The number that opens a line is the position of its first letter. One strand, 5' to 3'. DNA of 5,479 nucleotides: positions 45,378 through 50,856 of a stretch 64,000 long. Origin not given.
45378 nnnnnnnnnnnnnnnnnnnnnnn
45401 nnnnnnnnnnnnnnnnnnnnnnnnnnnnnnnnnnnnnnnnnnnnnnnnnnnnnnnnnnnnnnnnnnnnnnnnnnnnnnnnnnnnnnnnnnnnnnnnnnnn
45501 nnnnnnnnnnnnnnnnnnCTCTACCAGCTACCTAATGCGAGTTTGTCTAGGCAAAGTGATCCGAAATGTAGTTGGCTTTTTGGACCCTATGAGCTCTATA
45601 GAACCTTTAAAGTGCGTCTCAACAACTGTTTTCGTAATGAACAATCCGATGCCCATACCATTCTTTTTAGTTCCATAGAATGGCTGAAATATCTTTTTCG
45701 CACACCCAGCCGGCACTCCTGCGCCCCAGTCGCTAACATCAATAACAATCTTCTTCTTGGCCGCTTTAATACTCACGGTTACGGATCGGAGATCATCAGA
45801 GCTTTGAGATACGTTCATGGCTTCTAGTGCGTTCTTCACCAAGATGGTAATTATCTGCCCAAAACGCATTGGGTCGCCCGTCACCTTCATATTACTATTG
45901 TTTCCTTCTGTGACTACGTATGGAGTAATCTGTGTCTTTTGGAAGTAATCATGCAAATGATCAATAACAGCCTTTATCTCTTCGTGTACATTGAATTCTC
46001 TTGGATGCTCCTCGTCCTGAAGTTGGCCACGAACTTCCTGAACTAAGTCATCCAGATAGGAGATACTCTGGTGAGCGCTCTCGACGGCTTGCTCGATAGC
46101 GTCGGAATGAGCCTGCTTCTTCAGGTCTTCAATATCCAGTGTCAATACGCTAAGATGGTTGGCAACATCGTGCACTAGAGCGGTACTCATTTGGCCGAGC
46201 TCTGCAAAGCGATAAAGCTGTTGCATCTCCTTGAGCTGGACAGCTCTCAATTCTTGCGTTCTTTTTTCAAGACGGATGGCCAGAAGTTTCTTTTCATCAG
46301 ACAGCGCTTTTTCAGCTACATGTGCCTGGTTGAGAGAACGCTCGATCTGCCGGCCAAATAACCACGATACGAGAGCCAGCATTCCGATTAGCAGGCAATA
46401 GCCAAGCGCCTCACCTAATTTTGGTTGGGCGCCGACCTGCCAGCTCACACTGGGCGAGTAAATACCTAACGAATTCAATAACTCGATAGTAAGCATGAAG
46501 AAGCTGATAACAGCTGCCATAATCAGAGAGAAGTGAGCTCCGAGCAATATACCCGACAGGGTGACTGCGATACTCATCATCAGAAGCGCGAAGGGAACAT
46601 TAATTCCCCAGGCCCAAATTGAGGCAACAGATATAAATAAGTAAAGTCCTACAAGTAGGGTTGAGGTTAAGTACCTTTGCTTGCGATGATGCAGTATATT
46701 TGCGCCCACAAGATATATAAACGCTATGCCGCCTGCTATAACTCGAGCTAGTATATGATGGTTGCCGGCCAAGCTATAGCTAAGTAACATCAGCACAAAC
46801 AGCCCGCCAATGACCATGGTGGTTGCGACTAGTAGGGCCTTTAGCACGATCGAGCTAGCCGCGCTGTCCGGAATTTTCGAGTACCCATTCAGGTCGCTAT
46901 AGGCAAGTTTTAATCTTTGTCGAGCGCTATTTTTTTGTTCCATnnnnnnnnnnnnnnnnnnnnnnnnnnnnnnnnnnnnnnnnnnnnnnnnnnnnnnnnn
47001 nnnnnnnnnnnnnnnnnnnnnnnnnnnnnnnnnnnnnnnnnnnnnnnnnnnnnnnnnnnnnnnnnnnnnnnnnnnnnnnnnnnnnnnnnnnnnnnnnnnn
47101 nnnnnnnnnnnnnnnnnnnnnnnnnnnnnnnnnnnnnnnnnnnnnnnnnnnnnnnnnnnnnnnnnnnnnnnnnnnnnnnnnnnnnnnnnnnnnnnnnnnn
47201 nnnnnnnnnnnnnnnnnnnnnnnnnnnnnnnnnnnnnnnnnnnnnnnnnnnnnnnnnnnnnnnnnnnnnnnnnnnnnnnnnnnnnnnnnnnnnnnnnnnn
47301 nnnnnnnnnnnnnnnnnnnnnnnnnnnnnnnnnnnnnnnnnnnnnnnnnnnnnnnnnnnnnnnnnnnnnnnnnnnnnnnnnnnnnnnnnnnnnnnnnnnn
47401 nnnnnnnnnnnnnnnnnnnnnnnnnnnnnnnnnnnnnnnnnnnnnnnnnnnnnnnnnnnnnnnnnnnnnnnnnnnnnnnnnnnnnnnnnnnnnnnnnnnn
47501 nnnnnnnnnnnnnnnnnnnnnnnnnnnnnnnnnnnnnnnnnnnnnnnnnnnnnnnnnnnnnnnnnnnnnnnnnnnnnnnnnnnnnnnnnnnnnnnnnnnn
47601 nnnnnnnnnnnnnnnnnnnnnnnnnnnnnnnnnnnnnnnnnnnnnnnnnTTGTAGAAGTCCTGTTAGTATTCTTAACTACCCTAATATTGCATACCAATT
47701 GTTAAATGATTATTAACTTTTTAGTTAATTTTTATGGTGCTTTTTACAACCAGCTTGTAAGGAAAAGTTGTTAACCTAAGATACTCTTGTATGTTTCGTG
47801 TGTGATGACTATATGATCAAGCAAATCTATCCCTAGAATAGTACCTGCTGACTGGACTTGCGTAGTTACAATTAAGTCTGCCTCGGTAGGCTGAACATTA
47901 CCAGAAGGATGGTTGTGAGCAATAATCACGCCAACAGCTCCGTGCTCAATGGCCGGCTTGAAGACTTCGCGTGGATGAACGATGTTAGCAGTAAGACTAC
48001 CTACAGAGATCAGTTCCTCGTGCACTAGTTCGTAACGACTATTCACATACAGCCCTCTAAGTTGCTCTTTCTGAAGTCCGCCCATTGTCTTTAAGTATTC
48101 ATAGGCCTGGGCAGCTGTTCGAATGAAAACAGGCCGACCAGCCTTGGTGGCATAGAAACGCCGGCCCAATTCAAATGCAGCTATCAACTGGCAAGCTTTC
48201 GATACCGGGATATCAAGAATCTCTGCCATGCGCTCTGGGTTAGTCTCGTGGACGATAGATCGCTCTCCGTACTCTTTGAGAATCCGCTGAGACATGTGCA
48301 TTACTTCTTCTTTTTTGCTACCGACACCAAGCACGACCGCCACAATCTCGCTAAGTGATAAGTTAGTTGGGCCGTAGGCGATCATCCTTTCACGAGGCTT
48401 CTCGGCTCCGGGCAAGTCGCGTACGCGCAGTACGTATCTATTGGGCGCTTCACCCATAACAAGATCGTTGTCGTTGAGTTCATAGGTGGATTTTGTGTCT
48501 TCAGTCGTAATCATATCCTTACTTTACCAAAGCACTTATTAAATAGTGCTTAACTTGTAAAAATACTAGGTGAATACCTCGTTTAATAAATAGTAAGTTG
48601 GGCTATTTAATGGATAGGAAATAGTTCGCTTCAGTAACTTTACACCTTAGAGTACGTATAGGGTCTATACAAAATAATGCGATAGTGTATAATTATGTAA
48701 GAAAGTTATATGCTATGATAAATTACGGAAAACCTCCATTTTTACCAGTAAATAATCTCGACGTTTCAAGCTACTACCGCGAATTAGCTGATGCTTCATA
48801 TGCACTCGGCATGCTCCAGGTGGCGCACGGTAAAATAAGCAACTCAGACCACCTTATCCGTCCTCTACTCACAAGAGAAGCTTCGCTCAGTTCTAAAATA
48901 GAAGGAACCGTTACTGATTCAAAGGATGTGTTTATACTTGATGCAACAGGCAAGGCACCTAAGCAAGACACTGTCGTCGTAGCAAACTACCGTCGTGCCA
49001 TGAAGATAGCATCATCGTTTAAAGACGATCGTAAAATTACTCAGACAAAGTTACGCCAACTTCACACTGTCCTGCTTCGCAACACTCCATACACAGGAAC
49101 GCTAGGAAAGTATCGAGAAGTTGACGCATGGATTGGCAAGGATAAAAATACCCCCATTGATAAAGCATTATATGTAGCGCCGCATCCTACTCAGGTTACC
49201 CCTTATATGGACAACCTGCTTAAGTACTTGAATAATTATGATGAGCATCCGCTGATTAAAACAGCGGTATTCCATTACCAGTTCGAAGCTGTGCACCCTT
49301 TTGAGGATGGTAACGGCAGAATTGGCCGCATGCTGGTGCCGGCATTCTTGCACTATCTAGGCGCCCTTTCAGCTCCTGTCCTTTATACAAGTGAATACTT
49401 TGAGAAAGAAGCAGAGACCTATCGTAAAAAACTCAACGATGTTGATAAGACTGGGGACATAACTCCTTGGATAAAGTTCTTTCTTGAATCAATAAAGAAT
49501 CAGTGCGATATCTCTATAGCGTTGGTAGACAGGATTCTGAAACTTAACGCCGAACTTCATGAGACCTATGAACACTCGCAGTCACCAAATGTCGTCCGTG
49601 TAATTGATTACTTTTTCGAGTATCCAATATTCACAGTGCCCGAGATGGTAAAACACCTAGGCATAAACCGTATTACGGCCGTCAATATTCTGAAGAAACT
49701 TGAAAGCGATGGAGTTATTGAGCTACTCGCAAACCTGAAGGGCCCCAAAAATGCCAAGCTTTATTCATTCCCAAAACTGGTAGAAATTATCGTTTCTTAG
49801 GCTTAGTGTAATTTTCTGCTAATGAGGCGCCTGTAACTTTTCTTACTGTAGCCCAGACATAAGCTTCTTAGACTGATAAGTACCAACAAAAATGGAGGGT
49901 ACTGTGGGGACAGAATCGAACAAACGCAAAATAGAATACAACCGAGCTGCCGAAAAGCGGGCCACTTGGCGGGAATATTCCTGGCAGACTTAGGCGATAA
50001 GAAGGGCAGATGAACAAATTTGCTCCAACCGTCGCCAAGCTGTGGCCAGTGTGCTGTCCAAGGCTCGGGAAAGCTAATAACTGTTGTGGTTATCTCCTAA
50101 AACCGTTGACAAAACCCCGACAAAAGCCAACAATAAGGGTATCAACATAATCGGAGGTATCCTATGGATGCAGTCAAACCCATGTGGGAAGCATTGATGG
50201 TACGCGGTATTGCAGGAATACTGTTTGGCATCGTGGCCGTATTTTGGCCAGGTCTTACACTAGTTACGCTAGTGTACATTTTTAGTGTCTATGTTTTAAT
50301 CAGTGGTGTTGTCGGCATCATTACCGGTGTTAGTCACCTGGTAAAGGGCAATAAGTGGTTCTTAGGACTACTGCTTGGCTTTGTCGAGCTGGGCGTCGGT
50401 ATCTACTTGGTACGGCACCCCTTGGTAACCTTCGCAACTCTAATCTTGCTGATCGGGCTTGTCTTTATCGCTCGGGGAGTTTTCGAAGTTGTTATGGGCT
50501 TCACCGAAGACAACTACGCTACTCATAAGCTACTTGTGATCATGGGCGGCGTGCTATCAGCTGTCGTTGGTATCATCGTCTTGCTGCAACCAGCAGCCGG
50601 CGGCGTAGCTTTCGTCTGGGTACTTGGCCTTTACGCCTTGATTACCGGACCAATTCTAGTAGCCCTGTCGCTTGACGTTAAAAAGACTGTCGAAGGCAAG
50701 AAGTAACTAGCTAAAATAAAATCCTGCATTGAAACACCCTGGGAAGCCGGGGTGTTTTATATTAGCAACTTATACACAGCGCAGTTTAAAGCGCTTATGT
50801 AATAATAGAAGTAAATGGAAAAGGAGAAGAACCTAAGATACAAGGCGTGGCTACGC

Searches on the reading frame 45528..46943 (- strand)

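Call 15: search_protein_families(library=pfam, proteins=[window:45528-46943:-], max_evalue=0.00001)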
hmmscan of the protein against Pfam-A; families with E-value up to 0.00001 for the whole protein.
window:45528-46943:- (471 aa): 1 family
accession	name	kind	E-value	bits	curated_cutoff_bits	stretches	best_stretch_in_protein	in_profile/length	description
PF02518.31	HATPase_c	-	6.6e-17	62.4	26.4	1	356-467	1-110/111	Histidine kinase-, DNA gyrase B-, and HSP90-like ATPase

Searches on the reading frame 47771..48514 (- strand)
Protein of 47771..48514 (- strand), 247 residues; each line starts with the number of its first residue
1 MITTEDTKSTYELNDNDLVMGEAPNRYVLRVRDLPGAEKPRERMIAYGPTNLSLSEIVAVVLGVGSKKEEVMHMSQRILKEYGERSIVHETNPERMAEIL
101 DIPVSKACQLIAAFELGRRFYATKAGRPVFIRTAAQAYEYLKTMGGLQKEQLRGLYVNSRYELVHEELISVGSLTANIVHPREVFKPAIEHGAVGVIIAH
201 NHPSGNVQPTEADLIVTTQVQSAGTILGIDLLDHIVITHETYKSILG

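Call 65: search_protein_families(library=pfam, proteins=[window:47771-48514:-], max_evalue=0.0001)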
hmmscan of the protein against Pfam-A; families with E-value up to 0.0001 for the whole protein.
window:47771-48514:- (247 aa): 2 families
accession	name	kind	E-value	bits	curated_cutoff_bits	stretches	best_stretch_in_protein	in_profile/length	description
PF04002.20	RadC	-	8.7e-36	122.9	22.1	1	132-245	2-116/121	RadC-like JAB domain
PF20582.4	UPF0758_N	-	4.9e-15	55.8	27.1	1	31-106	1-75/77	UPF0758 N-terminal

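Call 93: search_protein_families(library=padloc, proteins=[window:47771-48514:-], max_evalue=0.001)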
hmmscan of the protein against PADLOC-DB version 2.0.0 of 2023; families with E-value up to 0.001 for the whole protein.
window:47771-48514:- (247 aa): 0 families

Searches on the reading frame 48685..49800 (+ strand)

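Call 15: search_protein_families(library=pfam, proteins=[window:48685-49800:+], max_evalue=0.00001)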
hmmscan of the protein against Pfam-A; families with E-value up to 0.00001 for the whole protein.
window:48685-49800:+ (371 aa): 2 families
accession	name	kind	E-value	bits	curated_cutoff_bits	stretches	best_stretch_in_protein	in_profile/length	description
PF02661.23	Fic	-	6.6e-22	78.6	24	1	118-222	2-93/93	Fic/DOC family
PF13784.11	Fic_N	-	5.6e-19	68.4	26.7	1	32-109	2-80/82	Fic/DOC family N-terminal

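Call 93: search_protein_families(library=padloc, proteins=[window:48685-49800:+], max_evalue=0.001)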
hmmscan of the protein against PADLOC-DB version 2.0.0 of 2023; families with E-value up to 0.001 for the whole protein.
window:48685-49800:+ (371 aa): 7 families
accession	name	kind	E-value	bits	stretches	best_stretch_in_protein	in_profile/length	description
PDLC03963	SoFic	-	6.6e-92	306.7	1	17-369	7-358/361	-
PDLC04966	PDC-S24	-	6.3e-20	69.5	1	101-254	218-369/497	-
PDLC04836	PDC-S04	-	1.1e-18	65.3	1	92-231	64-194/244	-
PDLC04837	PDC-S04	-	2.8e-18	64.1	1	115-267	82-221/234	-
PDLC04840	PDC-S04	-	2.6e-16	58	1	57-237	7-187/227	-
PDLC04839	PDC-S04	-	1.5e-09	35.8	1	107-224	48-161/205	-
PDLC04838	PDC-S04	-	7.6e-06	23.8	1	117-226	62-166/209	-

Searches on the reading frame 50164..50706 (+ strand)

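Call 3: search_protein_families(library=pfam, proteins=[window:50164-50706:+], max_evalue=1)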
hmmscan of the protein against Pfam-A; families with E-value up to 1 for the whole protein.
window:50164-50706:+ (180 aa): 1 family
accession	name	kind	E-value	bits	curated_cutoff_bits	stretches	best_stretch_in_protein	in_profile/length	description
PF03729.18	DUF308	-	2.2e-23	82.7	25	3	13-83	1-72/73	Short repeat of unknown function (DUF308)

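Call 93: search_protein_families(library=padloc, proteins=[window:50164-50706:+], max_evalue=0.001)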
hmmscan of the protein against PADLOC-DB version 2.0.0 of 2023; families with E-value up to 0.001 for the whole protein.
window:50164-50706:+ (180 aa): 0 families
